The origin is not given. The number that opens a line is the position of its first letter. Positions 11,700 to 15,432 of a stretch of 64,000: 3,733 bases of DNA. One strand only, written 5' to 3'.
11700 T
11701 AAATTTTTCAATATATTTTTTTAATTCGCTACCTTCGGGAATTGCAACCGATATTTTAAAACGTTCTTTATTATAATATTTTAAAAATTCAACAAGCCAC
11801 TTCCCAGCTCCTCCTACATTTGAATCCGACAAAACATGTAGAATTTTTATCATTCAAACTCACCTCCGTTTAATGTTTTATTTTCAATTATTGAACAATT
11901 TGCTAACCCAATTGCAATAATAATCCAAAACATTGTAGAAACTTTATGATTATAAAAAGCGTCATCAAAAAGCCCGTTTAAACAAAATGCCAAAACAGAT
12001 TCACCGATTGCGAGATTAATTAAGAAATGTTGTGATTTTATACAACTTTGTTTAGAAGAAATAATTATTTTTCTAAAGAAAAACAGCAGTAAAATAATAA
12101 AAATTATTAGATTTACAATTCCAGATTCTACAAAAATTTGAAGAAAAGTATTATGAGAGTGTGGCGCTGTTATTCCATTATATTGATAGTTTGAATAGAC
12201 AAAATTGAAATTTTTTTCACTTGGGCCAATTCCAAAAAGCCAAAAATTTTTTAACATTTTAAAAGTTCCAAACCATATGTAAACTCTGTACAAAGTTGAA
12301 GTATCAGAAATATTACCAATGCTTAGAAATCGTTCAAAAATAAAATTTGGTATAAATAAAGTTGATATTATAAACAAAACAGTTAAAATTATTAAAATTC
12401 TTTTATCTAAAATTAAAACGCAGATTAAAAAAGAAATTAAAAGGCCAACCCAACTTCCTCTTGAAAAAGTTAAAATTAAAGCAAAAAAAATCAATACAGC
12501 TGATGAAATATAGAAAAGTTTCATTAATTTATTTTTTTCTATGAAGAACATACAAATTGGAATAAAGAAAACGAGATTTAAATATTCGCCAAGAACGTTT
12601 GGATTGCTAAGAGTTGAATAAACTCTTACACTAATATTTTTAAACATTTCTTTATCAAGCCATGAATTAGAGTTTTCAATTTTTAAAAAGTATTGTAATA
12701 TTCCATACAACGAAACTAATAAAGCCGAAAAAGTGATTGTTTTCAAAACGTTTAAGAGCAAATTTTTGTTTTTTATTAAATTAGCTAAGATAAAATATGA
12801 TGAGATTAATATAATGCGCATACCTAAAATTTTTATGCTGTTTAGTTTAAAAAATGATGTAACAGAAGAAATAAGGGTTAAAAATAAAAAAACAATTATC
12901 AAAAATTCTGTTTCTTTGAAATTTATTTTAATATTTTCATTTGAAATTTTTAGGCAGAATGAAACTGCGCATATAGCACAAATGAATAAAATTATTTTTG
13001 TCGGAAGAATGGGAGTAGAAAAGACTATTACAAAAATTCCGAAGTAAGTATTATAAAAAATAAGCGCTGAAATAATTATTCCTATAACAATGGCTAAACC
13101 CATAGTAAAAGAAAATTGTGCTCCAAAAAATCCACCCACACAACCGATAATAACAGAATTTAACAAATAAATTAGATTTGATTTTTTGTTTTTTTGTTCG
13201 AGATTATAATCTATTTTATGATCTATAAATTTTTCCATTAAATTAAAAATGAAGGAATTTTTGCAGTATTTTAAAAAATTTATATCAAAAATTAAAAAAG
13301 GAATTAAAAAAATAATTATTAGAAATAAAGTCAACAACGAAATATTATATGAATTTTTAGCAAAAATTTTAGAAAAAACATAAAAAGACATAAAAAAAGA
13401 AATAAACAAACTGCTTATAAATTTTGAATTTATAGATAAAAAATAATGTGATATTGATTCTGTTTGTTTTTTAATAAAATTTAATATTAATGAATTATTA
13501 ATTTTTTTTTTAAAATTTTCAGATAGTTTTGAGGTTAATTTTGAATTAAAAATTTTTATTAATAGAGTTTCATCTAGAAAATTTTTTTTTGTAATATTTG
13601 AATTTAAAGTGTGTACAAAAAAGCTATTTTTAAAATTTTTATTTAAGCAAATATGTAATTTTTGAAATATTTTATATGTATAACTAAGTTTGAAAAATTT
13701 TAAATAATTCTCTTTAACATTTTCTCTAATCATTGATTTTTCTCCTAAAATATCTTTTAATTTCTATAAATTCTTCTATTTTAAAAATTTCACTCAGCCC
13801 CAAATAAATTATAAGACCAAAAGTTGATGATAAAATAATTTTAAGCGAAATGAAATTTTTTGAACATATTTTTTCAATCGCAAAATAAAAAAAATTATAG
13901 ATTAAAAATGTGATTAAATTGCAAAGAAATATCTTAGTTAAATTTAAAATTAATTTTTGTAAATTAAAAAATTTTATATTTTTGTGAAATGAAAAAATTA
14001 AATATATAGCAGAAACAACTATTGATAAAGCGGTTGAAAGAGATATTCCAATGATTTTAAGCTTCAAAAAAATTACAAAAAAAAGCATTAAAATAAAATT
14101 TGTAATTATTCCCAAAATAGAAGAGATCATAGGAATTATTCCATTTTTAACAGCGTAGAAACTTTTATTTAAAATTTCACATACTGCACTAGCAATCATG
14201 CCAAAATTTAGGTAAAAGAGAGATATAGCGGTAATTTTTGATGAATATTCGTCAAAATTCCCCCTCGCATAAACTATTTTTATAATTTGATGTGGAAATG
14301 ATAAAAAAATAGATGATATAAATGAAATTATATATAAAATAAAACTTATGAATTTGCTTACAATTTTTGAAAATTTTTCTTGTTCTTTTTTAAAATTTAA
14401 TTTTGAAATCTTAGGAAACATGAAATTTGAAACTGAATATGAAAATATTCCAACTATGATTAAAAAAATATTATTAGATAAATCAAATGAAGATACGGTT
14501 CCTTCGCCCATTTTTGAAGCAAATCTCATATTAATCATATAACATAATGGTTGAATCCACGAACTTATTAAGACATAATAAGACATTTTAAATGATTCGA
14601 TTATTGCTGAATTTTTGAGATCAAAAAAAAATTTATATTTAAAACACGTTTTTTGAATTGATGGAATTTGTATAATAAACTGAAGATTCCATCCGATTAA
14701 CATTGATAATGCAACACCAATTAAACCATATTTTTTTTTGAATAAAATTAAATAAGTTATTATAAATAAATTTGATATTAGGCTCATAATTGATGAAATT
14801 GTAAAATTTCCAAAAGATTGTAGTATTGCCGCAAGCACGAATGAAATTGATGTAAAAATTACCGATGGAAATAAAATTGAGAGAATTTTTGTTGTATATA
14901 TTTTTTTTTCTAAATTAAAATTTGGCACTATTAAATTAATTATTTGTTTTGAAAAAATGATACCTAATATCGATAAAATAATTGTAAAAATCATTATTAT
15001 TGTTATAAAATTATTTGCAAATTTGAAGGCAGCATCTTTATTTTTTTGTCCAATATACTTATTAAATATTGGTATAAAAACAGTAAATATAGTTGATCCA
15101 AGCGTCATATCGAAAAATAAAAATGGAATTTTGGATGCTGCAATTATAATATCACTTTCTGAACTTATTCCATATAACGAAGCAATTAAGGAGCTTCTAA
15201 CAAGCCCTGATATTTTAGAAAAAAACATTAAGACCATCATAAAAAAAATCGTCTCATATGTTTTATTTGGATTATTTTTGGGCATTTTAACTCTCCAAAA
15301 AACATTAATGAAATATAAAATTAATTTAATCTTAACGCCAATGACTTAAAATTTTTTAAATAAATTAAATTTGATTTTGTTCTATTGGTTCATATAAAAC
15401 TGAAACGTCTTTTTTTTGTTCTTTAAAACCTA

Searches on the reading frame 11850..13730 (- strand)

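Call 61: search_protein_families(library=pfam, proteins=[window:11850-13730:-], max_evalue=0.00001)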
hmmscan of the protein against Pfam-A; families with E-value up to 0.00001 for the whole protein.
window:11850-13730:- (626 aa): 1 family
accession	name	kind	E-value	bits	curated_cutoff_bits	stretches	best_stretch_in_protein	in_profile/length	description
PF04932.20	Wzy_C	-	3.8e-24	85.6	31.7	1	411-545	3-149/149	O-Antigen ligase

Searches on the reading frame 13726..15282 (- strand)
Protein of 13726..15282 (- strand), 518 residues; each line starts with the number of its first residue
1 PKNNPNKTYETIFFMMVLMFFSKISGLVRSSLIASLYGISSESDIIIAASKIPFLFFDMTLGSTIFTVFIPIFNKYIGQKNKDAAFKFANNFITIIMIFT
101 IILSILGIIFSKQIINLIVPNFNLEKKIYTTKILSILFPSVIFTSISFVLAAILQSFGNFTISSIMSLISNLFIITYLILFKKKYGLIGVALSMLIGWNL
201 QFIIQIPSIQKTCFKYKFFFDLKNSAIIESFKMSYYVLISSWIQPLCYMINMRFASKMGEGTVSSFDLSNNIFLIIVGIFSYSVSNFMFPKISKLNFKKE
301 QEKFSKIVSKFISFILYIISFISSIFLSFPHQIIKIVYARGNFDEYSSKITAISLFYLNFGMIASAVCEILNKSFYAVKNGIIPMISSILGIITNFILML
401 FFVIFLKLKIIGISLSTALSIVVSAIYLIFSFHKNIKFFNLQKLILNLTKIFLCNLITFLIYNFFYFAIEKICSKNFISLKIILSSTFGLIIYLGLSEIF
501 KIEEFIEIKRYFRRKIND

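Call 61: search_protein_families(library=pfam, proteins=[window:13726-15282:-], max_evalue=0.00001)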
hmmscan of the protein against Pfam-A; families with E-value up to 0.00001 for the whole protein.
window:13726-15282:- (518 aa): 2 families
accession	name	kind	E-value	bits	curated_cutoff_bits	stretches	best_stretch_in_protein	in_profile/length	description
PF03023.19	MurJ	-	2.2e-66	224.8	27.4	1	33-464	1-432/451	Lipid II flippase MurJ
PF01554.23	MatE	-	2.3e-12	47.4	24.9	2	238-398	3-158/161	MatE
